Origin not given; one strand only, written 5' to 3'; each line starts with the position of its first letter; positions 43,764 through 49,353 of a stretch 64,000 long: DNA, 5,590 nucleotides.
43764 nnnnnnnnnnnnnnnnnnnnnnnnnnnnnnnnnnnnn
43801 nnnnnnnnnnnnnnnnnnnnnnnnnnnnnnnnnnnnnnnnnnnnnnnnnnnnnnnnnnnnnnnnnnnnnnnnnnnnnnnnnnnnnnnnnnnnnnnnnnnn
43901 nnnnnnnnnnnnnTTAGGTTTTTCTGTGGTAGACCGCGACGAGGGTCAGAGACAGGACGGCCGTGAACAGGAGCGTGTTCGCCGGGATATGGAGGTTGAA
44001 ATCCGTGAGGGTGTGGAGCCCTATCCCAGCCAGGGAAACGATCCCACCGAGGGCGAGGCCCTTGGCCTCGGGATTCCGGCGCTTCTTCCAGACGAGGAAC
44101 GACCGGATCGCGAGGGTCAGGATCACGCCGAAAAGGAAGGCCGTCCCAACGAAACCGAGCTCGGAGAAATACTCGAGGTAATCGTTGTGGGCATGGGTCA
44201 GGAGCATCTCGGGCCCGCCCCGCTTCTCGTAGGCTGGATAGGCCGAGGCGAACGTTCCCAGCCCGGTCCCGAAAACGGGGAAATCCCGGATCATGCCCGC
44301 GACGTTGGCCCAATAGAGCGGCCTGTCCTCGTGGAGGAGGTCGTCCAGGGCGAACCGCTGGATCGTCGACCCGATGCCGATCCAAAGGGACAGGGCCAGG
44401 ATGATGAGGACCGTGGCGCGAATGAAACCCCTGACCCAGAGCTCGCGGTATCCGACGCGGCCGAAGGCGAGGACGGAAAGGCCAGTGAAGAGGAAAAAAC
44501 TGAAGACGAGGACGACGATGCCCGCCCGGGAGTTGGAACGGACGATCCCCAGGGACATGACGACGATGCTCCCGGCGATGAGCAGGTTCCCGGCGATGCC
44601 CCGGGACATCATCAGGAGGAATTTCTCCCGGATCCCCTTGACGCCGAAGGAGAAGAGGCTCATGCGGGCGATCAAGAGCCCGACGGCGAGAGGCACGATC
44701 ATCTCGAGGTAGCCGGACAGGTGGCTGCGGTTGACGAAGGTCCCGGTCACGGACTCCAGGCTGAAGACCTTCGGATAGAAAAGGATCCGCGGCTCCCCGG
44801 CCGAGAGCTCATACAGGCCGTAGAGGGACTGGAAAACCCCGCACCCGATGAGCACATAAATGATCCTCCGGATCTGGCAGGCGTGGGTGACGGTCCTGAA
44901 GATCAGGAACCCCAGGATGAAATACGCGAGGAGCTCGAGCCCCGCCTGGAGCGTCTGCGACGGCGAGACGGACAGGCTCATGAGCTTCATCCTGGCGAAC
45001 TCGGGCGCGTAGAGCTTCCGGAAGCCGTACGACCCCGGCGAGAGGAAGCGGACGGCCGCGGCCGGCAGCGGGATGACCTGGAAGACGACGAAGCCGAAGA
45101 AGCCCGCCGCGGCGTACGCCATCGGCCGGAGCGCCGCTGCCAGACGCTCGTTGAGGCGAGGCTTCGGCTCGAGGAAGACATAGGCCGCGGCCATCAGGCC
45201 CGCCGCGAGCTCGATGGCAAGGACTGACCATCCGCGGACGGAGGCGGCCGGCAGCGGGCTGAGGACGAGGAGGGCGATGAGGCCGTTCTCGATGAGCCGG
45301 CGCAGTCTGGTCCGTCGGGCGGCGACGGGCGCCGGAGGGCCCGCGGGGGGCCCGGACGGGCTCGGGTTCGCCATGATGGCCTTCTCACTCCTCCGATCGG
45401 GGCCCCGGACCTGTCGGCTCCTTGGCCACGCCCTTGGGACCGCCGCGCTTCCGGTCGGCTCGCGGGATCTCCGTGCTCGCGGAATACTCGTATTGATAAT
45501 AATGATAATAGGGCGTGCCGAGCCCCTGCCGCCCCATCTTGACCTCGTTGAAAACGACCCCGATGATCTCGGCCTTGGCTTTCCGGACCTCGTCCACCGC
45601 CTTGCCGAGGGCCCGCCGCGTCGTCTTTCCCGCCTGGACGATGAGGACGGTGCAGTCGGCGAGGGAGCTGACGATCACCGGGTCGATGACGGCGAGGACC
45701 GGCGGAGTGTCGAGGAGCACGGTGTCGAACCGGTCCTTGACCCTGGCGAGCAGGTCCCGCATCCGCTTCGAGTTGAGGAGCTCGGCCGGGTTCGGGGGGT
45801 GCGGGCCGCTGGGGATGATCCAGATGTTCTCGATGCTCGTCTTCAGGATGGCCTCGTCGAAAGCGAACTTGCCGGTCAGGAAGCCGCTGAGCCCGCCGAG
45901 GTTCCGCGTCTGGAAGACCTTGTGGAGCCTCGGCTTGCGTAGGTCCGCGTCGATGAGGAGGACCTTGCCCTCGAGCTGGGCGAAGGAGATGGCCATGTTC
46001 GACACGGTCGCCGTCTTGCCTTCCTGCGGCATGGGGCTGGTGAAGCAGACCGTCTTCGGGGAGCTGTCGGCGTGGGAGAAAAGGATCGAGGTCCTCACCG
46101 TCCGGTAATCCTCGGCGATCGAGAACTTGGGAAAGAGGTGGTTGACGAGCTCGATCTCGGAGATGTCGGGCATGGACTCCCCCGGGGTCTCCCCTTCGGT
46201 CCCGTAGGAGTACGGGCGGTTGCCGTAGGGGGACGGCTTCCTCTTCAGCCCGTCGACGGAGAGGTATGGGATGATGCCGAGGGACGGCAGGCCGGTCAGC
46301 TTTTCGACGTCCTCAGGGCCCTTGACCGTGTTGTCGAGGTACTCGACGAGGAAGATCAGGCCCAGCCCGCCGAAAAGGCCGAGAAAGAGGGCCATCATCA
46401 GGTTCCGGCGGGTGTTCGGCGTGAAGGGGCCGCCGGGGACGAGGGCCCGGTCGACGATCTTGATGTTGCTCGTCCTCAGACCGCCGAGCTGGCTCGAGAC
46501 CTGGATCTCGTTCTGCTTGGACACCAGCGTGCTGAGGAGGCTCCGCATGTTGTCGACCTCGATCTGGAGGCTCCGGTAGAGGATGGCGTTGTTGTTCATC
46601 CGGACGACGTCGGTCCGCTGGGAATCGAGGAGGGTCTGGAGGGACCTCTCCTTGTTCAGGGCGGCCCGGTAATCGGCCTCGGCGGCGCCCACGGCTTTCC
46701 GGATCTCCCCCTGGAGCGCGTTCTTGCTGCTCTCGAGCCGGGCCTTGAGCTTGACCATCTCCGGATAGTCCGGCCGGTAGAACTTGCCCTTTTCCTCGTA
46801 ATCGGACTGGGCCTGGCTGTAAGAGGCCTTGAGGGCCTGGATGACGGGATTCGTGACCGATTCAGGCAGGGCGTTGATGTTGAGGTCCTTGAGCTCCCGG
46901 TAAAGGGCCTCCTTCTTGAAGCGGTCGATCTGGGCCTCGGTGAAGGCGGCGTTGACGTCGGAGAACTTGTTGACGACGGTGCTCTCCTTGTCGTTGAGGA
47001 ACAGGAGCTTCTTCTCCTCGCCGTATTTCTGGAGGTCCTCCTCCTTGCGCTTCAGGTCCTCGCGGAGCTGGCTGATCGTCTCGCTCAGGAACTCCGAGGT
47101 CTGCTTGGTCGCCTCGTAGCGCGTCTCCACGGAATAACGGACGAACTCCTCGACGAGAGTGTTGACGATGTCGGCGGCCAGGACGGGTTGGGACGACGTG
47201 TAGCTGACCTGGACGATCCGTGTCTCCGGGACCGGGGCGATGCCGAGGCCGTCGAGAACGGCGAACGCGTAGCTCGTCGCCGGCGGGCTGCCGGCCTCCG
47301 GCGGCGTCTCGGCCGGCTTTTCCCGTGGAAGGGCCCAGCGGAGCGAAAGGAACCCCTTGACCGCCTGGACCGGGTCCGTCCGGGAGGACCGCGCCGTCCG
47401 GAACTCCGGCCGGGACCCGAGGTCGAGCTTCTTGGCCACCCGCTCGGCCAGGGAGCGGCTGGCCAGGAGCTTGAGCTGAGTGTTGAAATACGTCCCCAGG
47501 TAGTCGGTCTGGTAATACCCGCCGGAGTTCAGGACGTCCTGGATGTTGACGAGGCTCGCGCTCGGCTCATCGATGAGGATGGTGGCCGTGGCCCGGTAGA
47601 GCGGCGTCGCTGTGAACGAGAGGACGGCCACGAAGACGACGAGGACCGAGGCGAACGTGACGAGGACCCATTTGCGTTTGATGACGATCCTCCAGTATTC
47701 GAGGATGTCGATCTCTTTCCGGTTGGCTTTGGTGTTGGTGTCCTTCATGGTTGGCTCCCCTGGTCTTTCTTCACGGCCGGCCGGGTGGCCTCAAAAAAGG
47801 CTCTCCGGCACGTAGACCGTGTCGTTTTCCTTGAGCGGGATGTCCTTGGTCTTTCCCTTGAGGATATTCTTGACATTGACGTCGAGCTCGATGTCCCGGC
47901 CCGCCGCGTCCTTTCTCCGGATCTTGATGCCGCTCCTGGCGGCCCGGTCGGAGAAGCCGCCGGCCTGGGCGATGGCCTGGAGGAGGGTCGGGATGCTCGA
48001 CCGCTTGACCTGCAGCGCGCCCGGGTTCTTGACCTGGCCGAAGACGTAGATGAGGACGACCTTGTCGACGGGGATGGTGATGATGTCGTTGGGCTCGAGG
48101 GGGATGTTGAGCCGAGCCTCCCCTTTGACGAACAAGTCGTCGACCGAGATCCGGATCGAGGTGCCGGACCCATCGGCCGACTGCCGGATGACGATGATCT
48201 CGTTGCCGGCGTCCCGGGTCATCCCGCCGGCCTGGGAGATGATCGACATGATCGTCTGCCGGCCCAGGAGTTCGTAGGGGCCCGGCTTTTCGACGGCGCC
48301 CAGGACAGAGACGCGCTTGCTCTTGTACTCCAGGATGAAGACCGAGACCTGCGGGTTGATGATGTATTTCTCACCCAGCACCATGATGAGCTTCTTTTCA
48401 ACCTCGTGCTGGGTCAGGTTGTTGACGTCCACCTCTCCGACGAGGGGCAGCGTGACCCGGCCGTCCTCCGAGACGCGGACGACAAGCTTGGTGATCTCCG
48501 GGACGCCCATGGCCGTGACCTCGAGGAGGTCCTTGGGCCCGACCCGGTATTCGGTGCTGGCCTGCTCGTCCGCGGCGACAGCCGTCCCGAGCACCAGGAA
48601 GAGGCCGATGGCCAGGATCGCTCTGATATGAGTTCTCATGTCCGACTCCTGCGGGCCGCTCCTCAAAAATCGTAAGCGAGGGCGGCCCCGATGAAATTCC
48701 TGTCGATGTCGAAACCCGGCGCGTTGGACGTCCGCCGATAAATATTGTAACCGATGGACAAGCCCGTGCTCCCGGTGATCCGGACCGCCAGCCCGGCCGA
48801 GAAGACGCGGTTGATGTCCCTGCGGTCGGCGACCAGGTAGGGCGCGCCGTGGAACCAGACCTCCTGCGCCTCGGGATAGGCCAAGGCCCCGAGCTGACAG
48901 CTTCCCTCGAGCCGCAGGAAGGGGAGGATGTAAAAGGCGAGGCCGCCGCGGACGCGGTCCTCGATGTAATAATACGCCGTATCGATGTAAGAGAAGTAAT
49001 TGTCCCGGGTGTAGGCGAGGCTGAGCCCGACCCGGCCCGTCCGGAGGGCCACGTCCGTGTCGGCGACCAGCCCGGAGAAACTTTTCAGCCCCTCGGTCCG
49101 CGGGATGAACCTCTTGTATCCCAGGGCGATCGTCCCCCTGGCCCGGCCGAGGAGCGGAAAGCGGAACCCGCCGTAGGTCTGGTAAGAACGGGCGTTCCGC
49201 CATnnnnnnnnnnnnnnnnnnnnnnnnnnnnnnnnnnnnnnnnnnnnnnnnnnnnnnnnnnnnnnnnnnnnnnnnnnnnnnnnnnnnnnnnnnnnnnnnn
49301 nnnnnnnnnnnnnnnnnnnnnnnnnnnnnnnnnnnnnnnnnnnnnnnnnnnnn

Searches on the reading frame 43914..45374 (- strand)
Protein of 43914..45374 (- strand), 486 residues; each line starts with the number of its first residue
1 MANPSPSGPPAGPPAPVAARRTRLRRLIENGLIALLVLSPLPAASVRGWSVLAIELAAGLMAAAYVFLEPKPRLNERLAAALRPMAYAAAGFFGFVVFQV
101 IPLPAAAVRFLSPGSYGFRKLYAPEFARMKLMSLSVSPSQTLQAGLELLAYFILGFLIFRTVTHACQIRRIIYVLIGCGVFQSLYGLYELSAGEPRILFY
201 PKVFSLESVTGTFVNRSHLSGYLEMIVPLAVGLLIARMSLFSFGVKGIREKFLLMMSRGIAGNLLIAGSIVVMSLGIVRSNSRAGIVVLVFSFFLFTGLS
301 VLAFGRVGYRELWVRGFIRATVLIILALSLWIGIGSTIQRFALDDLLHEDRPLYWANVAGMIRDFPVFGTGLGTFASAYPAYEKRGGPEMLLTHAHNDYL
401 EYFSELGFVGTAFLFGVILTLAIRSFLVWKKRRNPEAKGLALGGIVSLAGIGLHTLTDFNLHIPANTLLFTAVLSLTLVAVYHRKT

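Call 6: search_protein_families(library=pfam, proteins=[window:43914-45374:-], max_evalue=0.001)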
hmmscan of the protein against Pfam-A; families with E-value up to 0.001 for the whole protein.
window:43914-45374:- (486 aa): 1 family
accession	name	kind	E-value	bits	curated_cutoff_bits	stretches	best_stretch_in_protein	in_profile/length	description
PF04932.20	Wzy_C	-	2.5e-19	70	31.7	1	270-415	3-149/149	O-Antigen ligase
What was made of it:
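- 43914..45374 (-): Wzy_C (O-antigen ligase/polymerase-like) membrane protein. PF04932 E 2.5e-19 (call 6).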

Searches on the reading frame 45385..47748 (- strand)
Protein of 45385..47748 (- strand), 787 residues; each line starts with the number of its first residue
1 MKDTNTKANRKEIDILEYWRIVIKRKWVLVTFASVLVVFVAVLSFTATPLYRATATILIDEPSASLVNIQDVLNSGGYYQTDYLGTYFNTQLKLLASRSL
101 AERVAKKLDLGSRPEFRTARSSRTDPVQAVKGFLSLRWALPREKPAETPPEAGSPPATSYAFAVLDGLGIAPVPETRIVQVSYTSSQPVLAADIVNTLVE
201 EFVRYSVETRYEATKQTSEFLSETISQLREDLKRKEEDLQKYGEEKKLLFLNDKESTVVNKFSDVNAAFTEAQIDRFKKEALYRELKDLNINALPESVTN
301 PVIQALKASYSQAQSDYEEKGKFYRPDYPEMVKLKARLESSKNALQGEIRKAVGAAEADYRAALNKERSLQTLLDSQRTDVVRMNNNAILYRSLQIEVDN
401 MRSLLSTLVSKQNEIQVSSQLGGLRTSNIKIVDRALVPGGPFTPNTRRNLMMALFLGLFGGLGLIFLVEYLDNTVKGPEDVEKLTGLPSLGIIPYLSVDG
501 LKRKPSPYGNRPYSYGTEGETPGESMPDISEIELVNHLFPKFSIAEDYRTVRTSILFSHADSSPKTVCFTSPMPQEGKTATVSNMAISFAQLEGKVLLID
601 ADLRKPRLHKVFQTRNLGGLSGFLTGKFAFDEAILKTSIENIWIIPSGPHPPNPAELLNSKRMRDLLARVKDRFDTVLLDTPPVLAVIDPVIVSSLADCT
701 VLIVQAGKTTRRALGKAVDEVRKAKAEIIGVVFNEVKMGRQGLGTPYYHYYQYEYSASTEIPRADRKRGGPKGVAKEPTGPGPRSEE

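Call 6: search_protein_families(library=pfam, proteins=[window:45385-47748:-], max_evalue=0.001)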
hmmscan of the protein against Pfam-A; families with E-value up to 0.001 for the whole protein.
window:45385-47748:- (787 aa): 5 families
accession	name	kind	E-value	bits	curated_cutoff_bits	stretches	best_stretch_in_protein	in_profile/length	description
PF02706.20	Wzz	-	1.4e-12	48.2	25.5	1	12-108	2-91/91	Chain length determinant protein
PF13614.12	AAA_31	-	4.2e-12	46.8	27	1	577-724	14-167/177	AAA domain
PF01656.29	CbiA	-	1.9e-06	28.3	25.4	1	576-739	10-86/125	CobQ/CobB/MinD/ParA nucleotide binding domain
PF13807.11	GNVR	-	1.9e-06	28.1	27.7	1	393-467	8-79/82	G-rich domain on putative tyrosine kinase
PF10609.15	ParA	-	3.3e-05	23.9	27.1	1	577-735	16-174/246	NUBPL iron-transfer P-loop NTPase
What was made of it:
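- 45385..47748 (-): PCP/Wzc-like co-polymerase with Wzz, GNVR and P-loop kinase domains. PF02706, PF13807 and PF13614 (call 6).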

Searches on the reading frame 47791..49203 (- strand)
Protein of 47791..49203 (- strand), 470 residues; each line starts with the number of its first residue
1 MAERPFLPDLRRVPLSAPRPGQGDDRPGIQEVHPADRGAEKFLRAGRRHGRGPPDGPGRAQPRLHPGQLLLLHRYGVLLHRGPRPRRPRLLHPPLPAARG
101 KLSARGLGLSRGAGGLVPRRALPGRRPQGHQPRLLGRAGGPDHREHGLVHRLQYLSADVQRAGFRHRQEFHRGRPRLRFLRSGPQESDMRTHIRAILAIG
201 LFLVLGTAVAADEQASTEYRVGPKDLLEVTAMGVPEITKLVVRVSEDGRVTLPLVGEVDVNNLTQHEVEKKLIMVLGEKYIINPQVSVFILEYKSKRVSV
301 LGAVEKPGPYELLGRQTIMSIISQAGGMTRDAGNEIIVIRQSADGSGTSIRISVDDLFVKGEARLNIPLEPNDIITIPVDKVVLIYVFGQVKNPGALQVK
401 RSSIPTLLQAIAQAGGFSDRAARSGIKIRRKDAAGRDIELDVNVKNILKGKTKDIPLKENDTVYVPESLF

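Call 6: search_protein_families(library=pfam, proteins=[window:47791-49203:-], max_evalue=0.001)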
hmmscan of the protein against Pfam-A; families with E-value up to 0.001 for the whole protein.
window:47791-49203:- (470 aa): 3 families
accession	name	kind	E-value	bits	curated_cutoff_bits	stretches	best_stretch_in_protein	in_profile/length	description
PF22461.2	SLBB_2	-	1.1e-22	80.4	27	2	296-377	1-79/79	SLBB domain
PF10531.15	SLBB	-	9.9e-22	77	27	2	385-435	2-49/55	SLBB domain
PF02563.21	Poly_export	-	1.3e-18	67.4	28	1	214-290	2-76/77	Polysaccharide biosynthesis/export protein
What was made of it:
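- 47791..48639 (-): Short OPX/Wza-type export protein (Poly_export + 2 SLBB), 282 aa. PF02563, PF10531 and PF22461 (call 6).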
